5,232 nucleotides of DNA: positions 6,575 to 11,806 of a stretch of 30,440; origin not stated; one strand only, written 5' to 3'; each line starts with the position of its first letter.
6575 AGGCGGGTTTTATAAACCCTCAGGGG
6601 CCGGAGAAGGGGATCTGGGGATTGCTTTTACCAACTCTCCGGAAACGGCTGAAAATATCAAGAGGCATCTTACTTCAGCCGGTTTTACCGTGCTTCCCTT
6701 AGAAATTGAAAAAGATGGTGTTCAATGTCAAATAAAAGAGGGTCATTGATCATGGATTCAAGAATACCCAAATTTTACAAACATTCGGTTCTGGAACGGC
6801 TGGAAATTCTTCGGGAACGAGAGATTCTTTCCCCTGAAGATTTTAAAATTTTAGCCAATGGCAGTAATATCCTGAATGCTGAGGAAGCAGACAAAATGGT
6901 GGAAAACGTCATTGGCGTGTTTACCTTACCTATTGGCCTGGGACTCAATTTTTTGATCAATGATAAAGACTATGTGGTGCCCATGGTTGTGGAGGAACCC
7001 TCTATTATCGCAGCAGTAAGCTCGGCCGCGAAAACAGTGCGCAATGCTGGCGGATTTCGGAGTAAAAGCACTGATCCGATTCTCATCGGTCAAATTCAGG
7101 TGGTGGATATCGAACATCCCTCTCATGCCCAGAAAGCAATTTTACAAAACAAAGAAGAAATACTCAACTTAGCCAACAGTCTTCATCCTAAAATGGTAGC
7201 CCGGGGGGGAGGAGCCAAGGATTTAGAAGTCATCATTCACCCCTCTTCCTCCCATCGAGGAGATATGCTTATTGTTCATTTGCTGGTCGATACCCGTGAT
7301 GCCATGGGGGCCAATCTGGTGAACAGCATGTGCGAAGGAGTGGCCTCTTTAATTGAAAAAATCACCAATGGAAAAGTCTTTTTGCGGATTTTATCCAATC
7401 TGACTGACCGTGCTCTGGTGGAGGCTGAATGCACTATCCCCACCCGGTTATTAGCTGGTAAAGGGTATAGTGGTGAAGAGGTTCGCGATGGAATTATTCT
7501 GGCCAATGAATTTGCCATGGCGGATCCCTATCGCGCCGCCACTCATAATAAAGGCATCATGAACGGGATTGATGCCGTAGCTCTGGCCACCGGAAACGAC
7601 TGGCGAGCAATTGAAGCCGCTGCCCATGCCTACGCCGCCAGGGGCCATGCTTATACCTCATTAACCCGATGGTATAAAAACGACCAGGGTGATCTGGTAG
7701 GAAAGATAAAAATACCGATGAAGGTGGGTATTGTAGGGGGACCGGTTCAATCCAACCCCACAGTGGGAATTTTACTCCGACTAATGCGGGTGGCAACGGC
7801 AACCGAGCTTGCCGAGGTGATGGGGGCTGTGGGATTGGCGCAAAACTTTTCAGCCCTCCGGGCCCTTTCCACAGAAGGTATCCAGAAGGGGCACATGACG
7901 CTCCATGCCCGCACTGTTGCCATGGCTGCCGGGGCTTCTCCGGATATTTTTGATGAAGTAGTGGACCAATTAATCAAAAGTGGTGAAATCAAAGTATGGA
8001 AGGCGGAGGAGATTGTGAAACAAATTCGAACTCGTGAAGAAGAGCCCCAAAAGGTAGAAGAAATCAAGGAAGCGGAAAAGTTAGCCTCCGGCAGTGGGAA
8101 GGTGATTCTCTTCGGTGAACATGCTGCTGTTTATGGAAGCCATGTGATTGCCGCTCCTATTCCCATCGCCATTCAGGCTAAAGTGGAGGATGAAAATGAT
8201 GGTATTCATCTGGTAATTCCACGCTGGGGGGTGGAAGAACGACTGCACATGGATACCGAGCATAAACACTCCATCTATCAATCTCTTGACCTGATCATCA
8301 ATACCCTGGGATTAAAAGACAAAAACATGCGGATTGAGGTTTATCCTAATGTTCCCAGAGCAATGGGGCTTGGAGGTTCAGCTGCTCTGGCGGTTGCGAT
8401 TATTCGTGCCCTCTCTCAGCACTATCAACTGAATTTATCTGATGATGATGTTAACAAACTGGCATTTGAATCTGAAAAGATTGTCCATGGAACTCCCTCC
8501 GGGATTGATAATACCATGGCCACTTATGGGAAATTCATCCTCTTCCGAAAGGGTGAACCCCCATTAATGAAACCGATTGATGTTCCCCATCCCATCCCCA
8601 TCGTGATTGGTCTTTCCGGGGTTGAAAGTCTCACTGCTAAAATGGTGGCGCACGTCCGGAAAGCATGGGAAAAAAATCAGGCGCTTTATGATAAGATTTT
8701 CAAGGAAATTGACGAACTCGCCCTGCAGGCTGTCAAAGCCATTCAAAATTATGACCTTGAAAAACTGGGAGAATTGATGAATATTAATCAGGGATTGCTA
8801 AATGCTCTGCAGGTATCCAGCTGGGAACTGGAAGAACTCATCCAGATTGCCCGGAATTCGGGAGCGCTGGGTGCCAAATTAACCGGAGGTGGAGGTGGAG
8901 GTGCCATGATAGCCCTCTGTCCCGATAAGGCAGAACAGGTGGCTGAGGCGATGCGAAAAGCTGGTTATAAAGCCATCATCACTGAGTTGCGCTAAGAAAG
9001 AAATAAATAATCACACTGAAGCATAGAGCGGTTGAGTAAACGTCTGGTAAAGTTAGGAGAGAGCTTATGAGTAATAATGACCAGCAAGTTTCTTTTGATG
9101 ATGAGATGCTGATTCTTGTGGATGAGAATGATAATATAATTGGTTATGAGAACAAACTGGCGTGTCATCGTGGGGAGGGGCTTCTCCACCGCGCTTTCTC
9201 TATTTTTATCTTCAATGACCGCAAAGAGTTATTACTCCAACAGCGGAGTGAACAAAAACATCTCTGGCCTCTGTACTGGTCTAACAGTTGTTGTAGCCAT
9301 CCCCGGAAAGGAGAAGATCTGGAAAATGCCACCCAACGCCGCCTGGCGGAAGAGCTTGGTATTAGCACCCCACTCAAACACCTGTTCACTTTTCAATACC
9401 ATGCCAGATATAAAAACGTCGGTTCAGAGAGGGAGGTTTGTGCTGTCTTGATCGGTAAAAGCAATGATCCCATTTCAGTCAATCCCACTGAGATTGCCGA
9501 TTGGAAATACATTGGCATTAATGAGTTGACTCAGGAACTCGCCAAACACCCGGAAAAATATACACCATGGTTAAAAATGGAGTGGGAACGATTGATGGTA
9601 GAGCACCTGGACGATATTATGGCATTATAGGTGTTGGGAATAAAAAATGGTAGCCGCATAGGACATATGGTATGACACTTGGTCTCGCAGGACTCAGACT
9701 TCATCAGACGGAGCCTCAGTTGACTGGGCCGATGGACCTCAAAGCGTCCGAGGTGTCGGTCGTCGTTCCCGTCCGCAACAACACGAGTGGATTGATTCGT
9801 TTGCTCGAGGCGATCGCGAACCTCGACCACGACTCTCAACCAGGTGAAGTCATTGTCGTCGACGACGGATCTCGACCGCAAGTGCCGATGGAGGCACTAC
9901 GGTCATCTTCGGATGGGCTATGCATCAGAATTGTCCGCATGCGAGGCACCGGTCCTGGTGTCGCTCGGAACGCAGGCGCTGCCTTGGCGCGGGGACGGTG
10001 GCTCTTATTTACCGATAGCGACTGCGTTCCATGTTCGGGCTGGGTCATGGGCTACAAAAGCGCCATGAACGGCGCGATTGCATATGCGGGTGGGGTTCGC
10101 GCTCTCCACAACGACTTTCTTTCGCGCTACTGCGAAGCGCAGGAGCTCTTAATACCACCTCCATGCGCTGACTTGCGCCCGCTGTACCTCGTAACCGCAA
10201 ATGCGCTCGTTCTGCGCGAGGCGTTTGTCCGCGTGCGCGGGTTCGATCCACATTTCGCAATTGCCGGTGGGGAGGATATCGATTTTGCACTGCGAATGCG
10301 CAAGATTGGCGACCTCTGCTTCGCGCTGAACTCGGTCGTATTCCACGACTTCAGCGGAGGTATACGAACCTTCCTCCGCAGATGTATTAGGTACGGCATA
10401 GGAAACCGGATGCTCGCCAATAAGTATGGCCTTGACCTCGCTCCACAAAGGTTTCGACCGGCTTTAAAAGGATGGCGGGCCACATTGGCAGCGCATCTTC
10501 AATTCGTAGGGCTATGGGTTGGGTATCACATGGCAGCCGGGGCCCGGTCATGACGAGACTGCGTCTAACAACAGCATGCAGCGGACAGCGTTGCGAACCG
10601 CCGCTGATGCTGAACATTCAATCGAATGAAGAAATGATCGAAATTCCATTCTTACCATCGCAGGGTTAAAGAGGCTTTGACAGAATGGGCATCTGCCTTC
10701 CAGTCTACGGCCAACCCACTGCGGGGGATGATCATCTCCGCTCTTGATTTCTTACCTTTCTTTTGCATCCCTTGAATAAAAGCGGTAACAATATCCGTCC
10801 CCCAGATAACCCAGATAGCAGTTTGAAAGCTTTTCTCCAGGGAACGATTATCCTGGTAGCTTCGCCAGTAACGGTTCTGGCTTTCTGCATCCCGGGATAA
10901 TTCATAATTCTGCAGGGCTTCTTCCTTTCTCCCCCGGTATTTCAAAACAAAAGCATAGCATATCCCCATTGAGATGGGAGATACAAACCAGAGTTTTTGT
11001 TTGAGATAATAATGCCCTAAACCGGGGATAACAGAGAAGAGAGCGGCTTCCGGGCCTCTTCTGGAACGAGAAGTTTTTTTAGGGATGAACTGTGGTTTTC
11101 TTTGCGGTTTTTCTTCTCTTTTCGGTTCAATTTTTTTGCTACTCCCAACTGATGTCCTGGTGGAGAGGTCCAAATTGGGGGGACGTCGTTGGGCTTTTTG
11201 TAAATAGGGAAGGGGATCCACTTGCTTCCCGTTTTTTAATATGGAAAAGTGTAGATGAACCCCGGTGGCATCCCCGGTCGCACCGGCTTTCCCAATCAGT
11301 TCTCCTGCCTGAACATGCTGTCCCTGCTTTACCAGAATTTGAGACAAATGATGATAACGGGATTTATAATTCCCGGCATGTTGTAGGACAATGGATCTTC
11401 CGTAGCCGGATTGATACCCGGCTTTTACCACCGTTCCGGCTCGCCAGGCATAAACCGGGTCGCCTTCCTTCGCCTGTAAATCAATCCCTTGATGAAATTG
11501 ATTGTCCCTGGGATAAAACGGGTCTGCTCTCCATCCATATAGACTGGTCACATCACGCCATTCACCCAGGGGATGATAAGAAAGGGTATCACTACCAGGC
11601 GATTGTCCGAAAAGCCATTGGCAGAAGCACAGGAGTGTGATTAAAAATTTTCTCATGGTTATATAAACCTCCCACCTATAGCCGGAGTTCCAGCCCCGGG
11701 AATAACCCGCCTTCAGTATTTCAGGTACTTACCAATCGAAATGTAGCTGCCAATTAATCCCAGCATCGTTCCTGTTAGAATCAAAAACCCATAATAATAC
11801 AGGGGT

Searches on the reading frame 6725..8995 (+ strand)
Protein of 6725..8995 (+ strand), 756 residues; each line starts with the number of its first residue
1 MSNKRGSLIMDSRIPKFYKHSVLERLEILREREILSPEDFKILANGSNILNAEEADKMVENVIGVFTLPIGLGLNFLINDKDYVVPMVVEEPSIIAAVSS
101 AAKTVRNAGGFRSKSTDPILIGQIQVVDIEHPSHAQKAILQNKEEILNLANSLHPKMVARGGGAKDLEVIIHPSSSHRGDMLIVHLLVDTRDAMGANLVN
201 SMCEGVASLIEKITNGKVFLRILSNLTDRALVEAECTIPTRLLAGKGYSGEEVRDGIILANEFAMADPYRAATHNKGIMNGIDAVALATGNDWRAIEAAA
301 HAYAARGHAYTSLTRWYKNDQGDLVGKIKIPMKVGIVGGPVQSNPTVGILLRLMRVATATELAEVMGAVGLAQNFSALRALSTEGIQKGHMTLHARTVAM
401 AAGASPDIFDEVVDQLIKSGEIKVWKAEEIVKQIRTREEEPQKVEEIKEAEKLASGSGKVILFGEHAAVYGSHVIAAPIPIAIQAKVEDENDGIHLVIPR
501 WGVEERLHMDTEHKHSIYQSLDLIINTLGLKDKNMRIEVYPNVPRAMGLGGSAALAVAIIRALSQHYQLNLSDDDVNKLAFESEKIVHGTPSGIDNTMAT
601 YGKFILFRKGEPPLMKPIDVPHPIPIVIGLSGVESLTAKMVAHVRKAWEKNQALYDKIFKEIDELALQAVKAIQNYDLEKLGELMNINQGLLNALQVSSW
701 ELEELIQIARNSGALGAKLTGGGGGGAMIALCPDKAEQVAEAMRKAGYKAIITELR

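Call 3: search_protein_families(library=pfam, proteins=[window:6725-8995:+])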
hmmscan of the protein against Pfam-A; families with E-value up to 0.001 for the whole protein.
window:6725-8995:+ (756 aa): 4 families
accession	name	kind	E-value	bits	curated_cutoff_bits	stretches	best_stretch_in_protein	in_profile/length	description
PF00368.23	HMG-CoA_red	-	1.2e-112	377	27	1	22-395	2-368/368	Hydroxymethylglutaryl-coenzyme A reductase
PF00288.32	GHMP_kinases_N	-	1.6e-20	73.5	22.3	1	517-601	3-85/87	GHMP kinases N terminal domain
PF08544.19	GHMP_kinases_C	-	6.5e-17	62.2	21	1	669-748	1-84/85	GHMP kinases C terminal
PF22700.2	MVD-like_N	-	7.1e-06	26.2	27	1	510-580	58-128/157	Diphosphomevalonate decarboxylase-like N-terminal domain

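Call 4: search_protein_families(library=ncbifam, proteins=[window:6725-8995:+])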
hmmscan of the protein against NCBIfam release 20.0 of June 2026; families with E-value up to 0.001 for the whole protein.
window:6725-8995:+ (756 aa): 24 families
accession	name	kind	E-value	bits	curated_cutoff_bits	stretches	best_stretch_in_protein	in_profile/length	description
TIGR00532.1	HMG_CoA_R_NAD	equivalog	9.5e-129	430.1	259.95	1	7-395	17-395/395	hydroxymethylglutaryl-CoA reductase, degradative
TIGR00549.1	mevalon_kin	equivalog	4.6e-78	262.5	163.05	1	458-731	3-276/276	mevalonate kinase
NF003036.0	PRK03926.1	equivalog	3.8e-71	239.6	403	1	454-754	4-290/302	mevalonate kinase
NF003006.0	PRK03817.1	equivalog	2.9e-24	85.7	443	2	657-746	238-328/352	galactokinase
NF003705.0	PRK05322.1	equivalog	7.6e-18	64.4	385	2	665-745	280-363/388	galactokinase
NF002288.1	PRK01212.1-4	equivalog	1.7e-17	63.4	194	1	521-746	64-281/303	homoserine kinase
NF040957.1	Arch_PMK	equivalog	8.9e-17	61.6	500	1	455-751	3-305/316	phosphomevalonate kinase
NF049969.1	GlMnHpPKinHddA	equivalog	4.6e-16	59.2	600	1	467-745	24-318/338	D-glycero-D-manno-heptose 7-phosphate kinase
NF003472.0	PRK05101.1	equivalog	1.1e-15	57.5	499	2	449-599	18-178/382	galactokinase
TIGR01220.1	Pmev_kin_Gr_pos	equivalog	1.4e-15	57.2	165.7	2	545-608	115-178/358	phosphomevalonate kinase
TIGR00131.1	gal_kin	equivalog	1.9e-15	56.7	226.65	1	666-746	282-365/388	galactokinase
TIGR00533.1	HMG_CoA_R_NADP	equivalog_domain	3.6e-13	49.2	441.8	1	54-212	58-212/402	hydroxymethylglutaryl-CoA reductase (NADPH)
NF001816.0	PRK00555.1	equivalog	6.7e-13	48.3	509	1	666-750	257-343/363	galactokinase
TIGR00191.1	thrB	equivalog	4.9e-11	42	168.25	1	514-745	60-278/304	homoserine kinase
NF009948.0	PRK13412.1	equivalog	1.4e-10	39.5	721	1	633-745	835-950/974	bifunctional fucokinase/fucose-1-phosphate guanylyltransferase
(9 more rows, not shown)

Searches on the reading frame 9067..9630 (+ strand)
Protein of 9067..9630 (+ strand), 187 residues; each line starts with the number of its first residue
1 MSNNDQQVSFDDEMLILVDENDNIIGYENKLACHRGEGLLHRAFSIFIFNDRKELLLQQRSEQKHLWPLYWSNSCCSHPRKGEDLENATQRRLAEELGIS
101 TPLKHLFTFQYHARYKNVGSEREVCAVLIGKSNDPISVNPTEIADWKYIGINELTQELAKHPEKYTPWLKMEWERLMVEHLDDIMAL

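Call 3: search_protein_families(library=pfam, proteins=[window:9067-9630:+])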
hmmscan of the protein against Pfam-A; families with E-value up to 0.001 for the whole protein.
window:9067-9630:+ (187 aa): 1 family
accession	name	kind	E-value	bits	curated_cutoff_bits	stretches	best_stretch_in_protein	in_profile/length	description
PF00293.34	NUDIX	-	5.9e-19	68.8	21.1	1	40-169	2-134/134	NUDIX domain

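Call 4: search_protein_families(library=ncbifam, proteins=[window:9067-9630:+])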
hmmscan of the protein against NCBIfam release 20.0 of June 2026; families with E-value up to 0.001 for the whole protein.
window:9067-9630:+ (187 aa): 5 families
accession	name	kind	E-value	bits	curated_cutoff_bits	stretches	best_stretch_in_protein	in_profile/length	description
NF002995.0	PRK03759.1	equivalog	8.3e-50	169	127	1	11-176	5-172/185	isopentenyl-diphosphate Delta-isomerase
TIGR02150.1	IPP_isom_1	equivalog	1.6e-47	161.3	105.8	1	15-171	1-157/159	isopentenyl-diphosphate delta-isomerase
NF041653.1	Nud_hyd_Meth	equivalog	4e-18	65.8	300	1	17-179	4-163/170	Nudix hydrolase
NF011922.0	PRK15393.1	equivalog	7.4e-12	45.3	152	1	6-156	4-149/182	NUDIX hydrolase YfcD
NF006530.0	PRK08999.1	equivalog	0.00014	21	245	1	48-116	13-78/315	Nudix family hydrolase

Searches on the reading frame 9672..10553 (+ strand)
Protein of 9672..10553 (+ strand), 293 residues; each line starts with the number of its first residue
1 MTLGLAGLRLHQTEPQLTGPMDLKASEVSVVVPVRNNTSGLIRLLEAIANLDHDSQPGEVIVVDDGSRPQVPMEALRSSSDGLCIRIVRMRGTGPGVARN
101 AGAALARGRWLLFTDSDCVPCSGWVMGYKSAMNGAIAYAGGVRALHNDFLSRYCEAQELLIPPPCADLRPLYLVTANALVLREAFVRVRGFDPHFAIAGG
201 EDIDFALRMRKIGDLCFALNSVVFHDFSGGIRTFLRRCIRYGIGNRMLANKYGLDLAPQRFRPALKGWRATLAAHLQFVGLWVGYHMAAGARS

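Call 3: search_protein_families(library=pfam, proteins=[window:9672-10553:+])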
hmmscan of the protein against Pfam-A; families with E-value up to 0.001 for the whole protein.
window:9672-10553:+ (293 aa): 5 families
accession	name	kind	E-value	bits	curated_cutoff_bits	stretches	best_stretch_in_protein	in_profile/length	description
PF00535.33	Glycos_transf_2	-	1.3e-17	64.7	23.3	1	29-124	1-95/168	Glycosyl transferase family 2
PF10111.15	Glyco_tranf_2_2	-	3.7e-08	33.6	27.3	0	29-119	1-93/276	Glycosyltransferase like family 2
PF13632.12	Glyco_trans_2_3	-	1.8e-06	28.3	27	1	170-257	69-148/198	Glycosyl transferase family group 2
PF13641.12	Glyco_tranf_2_3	-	1.3e-05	25.7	27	1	28-238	3-224/230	Glycosyltransferase like family 2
PF02709.20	Glyco_transf_7C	-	6.7e-05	22.9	23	1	179-212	25-58/78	N-terminal domain of galactosyltransferase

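Call 4: search_protein_families(library=ncbifam, proteins=[window:9672-10553:+])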
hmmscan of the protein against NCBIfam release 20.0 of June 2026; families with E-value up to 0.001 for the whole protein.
window:9672-10553:+ (293 aa): 11 families
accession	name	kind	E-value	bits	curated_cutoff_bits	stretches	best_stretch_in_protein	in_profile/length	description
TIGR03965.1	mycofact_glyco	equivalog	7.1e-40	137.3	280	1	25-258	73-313/467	mycofactocin biosynthesis glycosyltransferase MftF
NF041875.1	EPS_EpsD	equivalog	8.1e-28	97.7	370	2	28-125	1-97/325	exopolysaccharide biosynthesis glycosyltransferase EpsD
TIGR04283.1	glyco_like_mftF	equivalog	3.3e-14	53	182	1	28-223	1-183/221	TIGR04283 family arsenosugar biosynthesis glycosyltransferase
NF050819.1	PolSacchBiosHfsG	equivalog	1.9e-11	43.7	500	1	26-211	12-203/302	polysaccharide biosynthesis protein HfsG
NF007482.0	PRK10073.1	equivalog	2.9e-09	36.4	423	1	24-117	4-95/334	glycosyltransferase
NF047683.1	TeichurnBiosyTuaG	equivalog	1e-05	25.4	400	1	24-117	4-96/252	teichuronic acid biosynthesis protein TuaG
NF038302.1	EPS_HpsE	equivalog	1.6e-05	24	300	1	27-142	2-124/307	hormogonium polysaccharide biosynthesis glycosyltransferase HpsE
TIGR04009.1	wcaE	equivalog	0.0004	19.7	369.2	1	29-117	4-92/248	colanic acid biosynthesis glycosyltransferase WcaE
TIGR03937.1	PgaC_IcaA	equivalog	0.0004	19.5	422.3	1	23-119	42-137/407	poly-beta-1,6-N-acetyl-D-glucosamine synthase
NF010496.0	PRK13915.1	equivalog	0.00083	18.5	262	0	25-118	30-127/307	glucosyl-3-phosphoglycerate synthase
NF007986.1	PRK10714.1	equivalog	0.00089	18.4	529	0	26-117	6-100/316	undecaprenyl-phosphate 4-deoxy-4-formamido-L-arabinose transferase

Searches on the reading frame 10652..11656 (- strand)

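Call 3: search_protein_families(library=pfam, proteins=[window:10652-11656:-])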
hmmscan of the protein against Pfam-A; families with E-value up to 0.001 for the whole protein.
window:10652-11656:- (334 aa): 1 family
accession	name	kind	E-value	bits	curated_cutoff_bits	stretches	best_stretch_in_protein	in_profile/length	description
PF01551.29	Peptidase_M23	-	2.5e-34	117.8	28.7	1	53-148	1-96/96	Peptidase family M23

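Call 4: search_protein_families(library=ncbifam, proteins=[window:10652-11656:-])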
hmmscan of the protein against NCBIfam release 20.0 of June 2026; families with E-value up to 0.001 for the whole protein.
window:10652-11656:- (334 aa): 15 families
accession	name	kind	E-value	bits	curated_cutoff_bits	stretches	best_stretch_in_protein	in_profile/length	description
NF052530.1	Heli_ShapePgp3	exception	1.7e-28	99.5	300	1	36-154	149-266/270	peptidoglycan metallopeptidase Pgp3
NF052336.1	PdgHdaseHSB100310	equivalog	1.1e-25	90.6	500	1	35-146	42-148/316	peptidoglycan hydrolase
NF053825.1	PdgNdpepShyA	equivalog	5.6e-22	78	700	1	43-149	285-390/425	peptidoglycan DD-endopeptidase ShyA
NF040883.1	amid_act_ActS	equivalog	6.5e-22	78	375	1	55-159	136-240/242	amidase activator ActS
NF008652.0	PRK11649.1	equivalog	1.1e-21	77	341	1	54-149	312-407/439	murein DD-endopeptidase MepM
NF053824.1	PdgNdpepShyC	equivalog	1.2e-19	70.5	700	1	52-145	293-386/429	peptidoglycan DD-endopeptidase ShyC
NF008123.1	PRK10871.1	equivalog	1.5e-18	67.3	311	1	55-153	265-363/365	murein hydrolase activator NlpD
NF053738.1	S2SprSpoIIQBc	equivalog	3.4e-18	66.1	250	1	51-155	118-226/232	stage II sporulation protein SpoIIQ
NF052529.1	PG_M23_Pgp6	exception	1.9e-16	59.8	600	1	52-152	332-432/452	peptidoglycan metallopeptidase Pgp6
NF041208.1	celldiv_DipM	equivalog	1.2e-15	57.7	740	1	54-153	318-418/419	cell division endopeptidase DipM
NF050804.1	CellDivDipMCaul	equivalog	1.5e-14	53.7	900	1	53-139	526-613/634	cell division endopeptidase DipM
NF008644.1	PRK11637.1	equivalog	5e-13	48.8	270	1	56-153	287-384/385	murein hydrolase activator EnvC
NF047755.1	LIC_10271_M23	exception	8.6e-10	38.7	180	1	55-148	117-205/207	LIC_10271 family cell wall hydrolase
NF004799.0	PRK06148.1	subfamily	1.4e-07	29.9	1128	1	31-141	417-539/1015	hypothetical protein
NF047657.1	CellWlHdaseLepto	equivalog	9.6e-05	21.9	400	1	55-148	128-216/221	hypothetical protein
